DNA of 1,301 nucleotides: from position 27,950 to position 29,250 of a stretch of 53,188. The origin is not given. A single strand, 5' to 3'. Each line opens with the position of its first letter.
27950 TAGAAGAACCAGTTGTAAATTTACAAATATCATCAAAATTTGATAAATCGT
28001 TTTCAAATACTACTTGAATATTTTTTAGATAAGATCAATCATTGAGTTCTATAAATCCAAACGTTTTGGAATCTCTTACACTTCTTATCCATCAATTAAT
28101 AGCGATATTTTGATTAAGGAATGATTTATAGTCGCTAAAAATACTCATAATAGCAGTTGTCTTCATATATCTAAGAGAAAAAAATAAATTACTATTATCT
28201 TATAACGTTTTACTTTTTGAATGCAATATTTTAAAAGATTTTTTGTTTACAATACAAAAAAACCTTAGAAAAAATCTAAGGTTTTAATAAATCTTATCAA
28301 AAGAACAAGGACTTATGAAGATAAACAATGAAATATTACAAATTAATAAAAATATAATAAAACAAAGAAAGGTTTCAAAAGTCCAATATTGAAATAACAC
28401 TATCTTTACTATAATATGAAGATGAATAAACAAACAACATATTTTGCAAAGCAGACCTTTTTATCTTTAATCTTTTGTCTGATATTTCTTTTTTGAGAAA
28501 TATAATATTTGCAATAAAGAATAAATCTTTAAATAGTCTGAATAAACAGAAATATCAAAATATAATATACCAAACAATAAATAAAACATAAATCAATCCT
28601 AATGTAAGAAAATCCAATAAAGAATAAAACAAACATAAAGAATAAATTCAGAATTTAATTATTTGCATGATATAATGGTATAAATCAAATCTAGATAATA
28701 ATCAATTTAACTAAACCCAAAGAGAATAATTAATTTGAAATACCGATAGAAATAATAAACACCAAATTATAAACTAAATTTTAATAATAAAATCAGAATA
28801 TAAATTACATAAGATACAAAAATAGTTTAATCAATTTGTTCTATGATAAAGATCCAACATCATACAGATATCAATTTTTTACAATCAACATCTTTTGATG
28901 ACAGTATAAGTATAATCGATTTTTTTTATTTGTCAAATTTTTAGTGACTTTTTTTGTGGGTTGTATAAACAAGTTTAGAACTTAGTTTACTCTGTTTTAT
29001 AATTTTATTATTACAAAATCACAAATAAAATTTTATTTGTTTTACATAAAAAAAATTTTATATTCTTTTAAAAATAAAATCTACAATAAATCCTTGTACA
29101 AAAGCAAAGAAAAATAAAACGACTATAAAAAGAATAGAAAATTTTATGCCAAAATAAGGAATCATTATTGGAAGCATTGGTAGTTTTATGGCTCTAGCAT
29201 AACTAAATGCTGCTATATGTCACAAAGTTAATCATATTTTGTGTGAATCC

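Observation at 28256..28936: Second, diverged copy of the large ncRNA (locus X) with a compensatory base-pair change, located upstream of asnS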

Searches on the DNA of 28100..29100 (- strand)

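Call 5: search_rna_families(source=window, start=28100, end=29100, threshold=evalue, max_evalue=10, show_alignments=2)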
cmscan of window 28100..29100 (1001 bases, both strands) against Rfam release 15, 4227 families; matches with E-value up to 10: 2.
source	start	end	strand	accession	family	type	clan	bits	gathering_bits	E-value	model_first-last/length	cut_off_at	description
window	28255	28289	-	RF04117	MIR5200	Gene; miRNA;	-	17.9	70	1.7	1-92/92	no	MIR5200 microRNA precursor family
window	28274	28320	+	RF02098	DGCR5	Gene; lncRNA;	-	14.5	50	9.2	1-49/49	no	DiGeorge syndrome critical region gene 5 conserved region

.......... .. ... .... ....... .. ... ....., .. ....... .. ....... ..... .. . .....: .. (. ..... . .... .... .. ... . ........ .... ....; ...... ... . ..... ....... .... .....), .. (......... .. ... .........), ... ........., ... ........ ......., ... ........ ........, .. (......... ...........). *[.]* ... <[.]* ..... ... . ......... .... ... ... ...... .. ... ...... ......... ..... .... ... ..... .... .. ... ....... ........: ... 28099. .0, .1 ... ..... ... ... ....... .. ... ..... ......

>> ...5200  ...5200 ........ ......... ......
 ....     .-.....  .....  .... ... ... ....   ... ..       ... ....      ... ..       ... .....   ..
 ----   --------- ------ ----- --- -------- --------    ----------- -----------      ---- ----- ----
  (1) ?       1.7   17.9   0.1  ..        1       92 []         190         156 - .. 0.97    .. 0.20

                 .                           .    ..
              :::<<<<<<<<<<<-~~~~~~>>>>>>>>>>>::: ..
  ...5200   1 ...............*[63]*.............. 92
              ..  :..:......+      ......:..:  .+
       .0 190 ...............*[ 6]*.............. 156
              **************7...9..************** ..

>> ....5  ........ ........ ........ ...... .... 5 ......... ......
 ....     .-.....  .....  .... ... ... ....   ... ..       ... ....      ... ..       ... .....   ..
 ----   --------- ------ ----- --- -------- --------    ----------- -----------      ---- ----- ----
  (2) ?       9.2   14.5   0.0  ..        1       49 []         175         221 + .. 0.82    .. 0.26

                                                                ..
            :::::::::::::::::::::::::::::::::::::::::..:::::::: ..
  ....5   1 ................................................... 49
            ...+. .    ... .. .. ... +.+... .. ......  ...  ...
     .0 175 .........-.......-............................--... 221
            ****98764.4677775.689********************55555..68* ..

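Call 86: build_rna_model(alignment_id=A5)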
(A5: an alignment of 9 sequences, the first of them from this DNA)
Model R1 built from alignment A5 (9 sequences, 130 columns); structure: RNAalifold consensus.
model positions 127; base pairs 24; branch points 2; effective number of sequences 1.64; information 0.59 bits per position. Calibrated on 0.2 Mb of random sequence (short: E-values are rough).
structure used (alignment columns):
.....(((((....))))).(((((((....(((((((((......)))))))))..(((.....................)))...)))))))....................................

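Call 87: search_with_rna_model(model_id=R1, sources=[window, L021, L023, L024, L028, L029, L030, L032, L036, L052, L022, L034, L026, L002, L004, L005, L001, L003, L010], max_evalue=1)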
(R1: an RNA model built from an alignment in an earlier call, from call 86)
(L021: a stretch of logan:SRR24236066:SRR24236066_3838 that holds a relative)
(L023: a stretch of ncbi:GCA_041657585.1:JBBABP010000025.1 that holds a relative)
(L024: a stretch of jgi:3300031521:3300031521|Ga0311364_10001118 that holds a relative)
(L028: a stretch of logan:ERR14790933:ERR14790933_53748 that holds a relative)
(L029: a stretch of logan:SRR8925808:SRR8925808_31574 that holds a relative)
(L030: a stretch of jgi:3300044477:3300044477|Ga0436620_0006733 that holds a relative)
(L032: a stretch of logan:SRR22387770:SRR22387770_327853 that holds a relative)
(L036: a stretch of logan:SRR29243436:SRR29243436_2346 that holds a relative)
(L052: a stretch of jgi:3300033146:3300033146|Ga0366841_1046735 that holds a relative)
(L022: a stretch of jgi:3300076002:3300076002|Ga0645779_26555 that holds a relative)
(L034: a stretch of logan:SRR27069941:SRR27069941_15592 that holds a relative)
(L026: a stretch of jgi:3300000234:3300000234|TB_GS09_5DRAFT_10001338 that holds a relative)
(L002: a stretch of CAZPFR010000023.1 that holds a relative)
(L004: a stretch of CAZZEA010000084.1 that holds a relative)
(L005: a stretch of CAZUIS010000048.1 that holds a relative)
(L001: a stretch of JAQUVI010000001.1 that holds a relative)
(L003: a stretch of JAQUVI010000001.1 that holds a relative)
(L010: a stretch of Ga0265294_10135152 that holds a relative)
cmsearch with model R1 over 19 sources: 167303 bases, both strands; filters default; matches with E-value up to 1: 12.
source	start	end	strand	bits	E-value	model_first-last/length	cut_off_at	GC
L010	1342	1469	+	148.6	1.5e-30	1-127/127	no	0.3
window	45218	45345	+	147.8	2.3e-30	1-127/127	no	0.3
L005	533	660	+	144.1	1.7e-29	1-127/127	no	0.29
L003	1929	2055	-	141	8.4e-29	1-127/127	no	0.3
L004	2116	2243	+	140.1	1.4e-28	1-127/127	no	0.3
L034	2627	2752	-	135.1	1.9e-27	1-127/127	no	0.28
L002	3475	3600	-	134.1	3.1e-27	1-127/127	no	0.25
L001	3513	3638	+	109.4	1.3e-21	1-127/127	no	0.21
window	28409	28534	-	107.2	4.2e-21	1-127/127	no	0.21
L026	3741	3860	-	106.7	5.6e-21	1-127/127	no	0.32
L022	4686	4811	-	98.4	4.3e-19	1-127/127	no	0.25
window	32428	32515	-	19.5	0.4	1-127/127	no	0.3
